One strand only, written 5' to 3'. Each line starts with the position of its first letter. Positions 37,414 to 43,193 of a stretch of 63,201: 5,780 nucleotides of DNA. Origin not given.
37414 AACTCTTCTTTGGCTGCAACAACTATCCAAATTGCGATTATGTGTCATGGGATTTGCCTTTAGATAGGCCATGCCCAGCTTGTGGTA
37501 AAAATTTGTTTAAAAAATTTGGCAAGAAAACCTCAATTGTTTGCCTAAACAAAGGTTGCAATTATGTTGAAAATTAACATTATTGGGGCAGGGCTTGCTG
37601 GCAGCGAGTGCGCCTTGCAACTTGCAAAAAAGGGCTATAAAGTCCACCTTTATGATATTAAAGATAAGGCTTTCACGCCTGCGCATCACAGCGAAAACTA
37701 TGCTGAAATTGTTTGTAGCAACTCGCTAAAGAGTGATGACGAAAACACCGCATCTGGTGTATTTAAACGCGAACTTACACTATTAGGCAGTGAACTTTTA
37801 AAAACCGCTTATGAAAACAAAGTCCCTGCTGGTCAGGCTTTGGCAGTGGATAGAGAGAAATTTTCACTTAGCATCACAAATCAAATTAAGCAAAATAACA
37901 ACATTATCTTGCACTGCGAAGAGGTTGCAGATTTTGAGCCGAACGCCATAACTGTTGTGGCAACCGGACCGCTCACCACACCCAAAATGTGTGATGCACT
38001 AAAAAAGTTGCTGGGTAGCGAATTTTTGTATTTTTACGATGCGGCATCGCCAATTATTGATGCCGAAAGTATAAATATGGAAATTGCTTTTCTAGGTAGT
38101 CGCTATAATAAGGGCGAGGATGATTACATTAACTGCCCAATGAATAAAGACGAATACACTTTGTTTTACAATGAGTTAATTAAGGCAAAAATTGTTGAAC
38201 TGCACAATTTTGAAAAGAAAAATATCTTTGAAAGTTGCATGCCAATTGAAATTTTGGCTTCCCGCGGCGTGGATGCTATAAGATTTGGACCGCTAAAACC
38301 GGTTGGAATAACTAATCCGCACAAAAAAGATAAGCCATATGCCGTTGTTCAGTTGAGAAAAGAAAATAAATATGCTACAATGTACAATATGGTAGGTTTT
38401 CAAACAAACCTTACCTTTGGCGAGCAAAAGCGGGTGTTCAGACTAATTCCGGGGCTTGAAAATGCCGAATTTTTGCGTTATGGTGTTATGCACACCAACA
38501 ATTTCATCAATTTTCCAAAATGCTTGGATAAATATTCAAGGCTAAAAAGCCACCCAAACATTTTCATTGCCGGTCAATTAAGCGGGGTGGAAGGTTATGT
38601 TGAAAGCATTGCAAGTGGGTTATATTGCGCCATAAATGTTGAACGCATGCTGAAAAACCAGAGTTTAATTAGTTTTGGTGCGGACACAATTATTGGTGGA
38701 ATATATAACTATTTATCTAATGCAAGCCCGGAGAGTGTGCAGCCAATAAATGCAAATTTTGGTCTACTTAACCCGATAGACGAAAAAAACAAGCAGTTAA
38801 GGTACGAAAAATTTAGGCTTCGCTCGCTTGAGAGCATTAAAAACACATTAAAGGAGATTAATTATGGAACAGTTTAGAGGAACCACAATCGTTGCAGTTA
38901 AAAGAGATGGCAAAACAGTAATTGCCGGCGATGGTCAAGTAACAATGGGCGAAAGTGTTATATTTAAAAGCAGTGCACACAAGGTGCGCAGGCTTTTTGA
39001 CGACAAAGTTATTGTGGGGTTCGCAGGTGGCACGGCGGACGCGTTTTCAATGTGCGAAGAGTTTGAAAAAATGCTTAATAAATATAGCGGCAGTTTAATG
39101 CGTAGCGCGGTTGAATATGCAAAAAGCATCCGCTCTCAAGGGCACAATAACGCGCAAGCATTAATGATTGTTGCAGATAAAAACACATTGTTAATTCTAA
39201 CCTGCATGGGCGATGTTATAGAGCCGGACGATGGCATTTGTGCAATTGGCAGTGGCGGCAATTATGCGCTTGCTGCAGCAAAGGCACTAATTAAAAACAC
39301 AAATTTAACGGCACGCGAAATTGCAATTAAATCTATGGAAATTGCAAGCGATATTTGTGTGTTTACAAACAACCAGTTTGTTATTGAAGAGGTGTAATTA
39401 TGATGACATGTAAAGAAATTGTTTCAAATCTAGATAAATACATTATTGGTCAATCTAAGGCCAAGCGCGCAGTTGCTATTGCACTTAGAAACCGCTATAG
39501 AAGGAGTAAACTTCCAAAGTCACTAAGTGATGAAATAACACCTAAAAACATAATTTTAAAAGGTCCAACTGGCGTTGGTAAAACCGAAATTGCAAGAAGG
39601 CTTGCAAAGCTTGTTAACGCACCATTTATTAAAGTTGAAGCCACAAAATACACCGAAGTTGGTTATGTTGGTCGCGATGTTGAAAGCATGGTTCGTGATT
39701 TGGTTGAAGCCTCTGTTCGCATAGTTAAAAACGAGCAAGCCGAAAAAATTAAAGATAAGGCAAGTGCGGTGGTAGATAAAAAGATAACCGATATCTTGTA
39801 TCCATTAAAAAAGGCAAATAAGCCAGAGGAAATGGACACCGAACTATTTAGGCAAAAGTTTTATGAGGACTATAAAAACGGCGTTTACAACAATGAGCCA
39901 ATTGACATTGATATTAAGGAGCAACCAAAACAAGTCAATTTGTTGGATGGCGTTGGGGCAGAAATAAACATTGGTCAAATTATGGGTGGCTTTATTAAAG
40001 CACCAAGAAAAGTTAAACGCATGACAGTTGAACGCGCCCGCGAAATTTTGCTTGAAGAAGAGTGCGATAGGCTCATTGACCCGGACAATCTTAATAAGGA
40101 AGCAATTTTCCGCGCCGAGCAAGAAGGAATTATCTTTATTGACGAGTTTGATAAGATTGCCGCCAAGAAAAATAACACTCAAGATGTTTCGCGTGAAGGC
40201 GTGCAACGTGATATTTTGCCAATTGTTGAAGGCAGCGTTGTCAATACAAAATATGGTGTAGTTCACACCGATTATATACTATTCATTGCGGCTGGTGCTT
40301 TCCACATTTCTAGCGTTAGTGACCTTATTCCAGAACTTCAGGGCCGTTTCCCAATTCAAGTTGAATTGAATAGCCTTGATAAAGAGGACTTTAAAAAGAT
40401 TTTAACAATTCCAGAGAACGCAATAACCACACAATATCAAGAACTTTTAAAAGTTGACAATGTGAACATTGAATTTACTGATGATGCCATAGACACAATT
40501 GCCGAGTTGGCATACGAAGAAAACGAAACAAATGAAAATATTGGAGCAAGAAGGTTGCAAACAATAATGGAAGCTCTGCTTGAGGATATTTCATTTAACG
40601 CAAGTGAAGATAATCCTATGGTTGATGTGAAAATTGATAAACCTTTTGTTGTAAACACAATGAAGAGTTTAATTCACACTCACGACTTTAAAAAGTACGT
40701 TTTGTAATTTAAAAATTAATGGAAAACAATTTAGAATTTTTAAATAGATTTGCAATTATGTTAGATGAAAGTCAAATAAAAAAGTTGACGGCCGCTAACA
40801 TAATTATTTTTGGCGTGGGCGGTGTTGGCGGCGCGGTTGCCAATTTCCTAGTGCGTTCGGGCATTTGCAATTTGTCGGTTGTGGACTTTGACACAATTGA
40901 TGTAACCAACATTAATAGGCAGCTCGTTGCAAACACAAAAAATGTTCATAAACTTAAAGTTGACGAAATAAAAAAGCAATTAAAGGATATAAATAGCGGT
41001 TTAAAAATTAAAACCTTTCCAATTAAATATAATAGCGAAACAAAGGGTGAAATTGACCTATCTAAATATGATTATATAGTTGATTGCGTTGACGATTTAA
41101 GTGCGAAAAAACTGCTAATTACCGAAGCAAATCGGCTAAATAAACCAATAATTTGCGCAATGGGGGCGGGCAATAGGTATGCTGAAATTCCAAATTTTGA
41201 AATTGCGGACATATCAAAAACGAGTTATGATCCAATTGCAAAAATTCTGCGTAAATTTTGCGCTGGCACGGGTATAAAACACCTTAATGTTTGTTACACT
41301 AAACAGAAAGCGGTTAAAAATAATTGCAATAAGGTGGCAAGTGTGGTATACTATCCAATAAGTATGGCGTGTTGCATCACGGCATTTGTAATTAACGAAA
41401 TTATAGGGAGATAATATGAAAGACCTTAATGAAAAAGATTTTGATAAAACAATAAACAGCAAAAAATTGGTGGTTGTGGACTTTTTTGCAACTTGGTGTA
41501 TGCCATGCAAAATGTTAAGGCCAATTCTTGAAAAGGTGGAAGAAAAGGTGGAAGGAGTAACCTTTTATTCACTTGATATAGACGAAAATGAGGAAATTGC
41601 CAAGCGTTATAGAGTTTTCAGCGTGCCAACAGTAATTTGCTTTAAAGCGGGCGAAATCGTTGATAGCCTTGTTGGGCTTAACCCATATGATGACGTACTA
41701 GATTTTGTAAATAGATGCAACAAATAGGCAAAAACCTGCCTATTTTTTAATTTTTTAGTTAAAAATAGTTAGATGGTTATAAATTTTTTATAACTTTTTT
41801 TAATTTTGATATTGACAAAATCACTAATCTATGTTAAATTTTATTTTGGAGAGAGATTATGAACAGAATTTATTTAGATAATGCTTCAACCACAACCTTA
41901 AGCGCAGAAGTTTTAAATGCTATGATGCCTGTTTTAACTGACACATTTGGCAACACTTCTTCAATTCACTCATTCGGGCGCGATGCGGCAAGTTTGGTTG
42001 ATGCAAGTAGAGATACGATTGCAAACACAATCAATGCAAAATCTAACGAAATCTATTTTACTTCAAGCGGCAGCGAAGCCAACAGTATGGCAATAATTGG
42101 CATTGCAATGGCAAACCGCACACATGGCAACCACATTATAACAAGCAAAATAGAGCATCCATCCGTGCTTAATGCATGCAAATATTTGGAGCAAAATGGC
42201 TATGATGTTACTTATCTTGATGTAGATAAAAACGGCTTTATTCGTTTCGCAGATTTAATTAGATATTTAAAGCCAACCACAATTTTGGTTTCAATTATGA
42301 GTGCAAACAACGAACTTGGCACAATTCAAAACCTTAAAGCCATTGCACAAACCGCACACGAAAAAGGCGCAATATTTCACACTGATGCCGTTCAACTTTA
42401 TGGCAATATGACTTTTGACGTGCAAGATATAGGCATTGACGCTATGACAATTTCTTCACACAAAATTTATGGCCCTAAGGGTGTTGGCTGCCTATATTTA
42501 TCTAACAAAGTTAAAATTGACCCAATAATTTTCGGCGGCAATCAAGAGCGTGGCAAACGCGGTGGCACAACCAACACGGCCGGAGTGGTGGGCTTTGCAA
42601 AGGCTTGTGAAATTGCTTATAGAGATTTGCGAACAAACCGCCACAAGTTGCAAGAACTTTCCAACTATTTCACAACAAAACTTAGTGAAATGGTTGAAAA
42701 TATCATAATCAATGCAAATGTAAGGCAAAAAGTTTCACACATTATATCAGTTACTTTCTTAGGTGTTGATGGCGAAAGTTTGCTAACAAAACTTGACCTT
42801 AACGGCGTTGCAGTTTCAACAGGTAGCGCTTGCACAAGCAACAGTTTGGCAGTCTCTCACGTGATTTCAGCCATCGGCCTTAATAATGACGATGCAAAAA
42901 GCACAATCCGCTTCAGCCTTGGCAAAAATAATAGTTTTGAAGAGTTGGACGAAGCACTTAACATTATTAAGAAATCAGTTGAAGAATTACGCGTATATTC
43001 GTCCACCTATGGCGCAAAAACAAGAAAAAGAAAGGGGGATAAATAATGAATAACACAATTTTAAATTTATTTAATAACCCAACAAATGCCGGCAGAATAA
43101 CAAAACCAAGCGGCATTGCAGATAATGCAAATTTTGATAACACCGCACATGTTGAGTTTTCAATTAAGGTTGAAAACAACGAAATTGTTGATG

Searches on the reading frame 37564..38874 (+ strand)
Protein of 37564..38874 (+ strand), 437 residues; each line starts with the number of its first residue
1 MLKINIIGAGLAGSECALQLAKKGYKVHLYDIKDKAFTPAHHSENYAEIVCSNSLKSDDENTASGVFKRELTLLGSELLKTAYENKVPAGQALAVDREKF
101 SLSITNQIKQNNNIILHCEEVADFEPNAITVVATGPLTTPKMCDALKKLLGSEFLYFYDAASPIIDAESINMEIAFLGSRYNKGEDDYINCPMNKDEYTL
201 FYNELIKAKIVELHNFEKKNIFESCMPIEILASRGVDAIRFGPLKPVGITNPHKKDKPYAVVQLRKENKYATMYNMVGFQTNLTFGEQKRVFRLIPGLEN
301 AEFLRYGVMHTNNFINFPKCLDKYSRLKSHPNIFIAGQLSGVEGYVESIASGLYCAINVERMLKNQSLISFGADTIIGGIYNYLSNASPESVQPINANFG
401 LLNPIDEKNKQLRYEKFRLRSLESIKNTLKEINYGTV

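Call 82: search_protein_families(library=pfam, proteins=[window:37564-38874:+], max_evalue=0.00001)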
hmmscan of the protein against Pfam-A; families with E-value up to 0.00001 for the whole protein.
window:37564-38874:+ (437 aa): 2 families
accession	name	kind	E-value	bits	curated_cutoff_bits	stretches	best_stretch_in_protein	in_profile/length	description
PF01134.28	GIDA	-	3.6e-91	306.6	22.1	1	3-366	1-390/391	Glucose inhibited division protein A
PF13450.12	NAD_binding_8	-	7.9e-06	26.5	21.9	0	6-35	1-30/68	NAD(P)-binding Rossmann-like domain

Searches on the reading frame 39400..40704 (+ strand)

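Call 82: search_protein_families(library=pfam, proteins=[window:39400-40704:+], max_evalue=0.00001)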
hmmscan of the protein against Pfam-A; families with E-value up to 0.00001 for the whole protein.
window:39400-40704:+ (435 aa): 4 families
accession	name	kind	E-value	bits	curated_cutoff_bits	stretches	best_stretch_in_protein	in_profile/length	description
PF07724.20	AAA_2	-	1.4e-30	106.9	27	2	203-319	29-165/166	AAA domain (Cdc48 subfamily)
PF00004.35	AAA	-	2.9e-15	57.3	21.2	1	237-323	50-129/131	ATPase family associated with various cellular activities (AAA)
PF10431.15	ClpB_D2-small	-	1.3e-07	32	21.9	1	326-396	1-62/81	C-terminal, D2-small domain, of ClpB protein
PF07728.20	AAA_5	-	2.8e-07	31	22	1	50-86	1-38/139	AAA domain (dynein-related subfamily)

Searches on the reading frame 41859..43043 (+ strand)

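Call 82: search_protein_families(library=pfam, proteins=[window:41859-43043:+], max_evalue=0.00001)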
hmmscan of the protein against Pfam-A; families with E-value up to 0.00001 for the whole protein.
window:41859-43043:+ (395 aa): 2 families
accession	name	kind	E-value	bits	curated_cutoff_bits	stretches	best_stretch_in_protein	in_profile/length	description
PF00266.25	Aminotran_5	-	5.9e-82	276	21.5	1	4-364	1-369/371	Aminotransferase class-V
PF01212.27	Beta_elim_lyase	-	2.9e-06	27.3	27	1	64-246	49-238/288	Beta-eliminating lyase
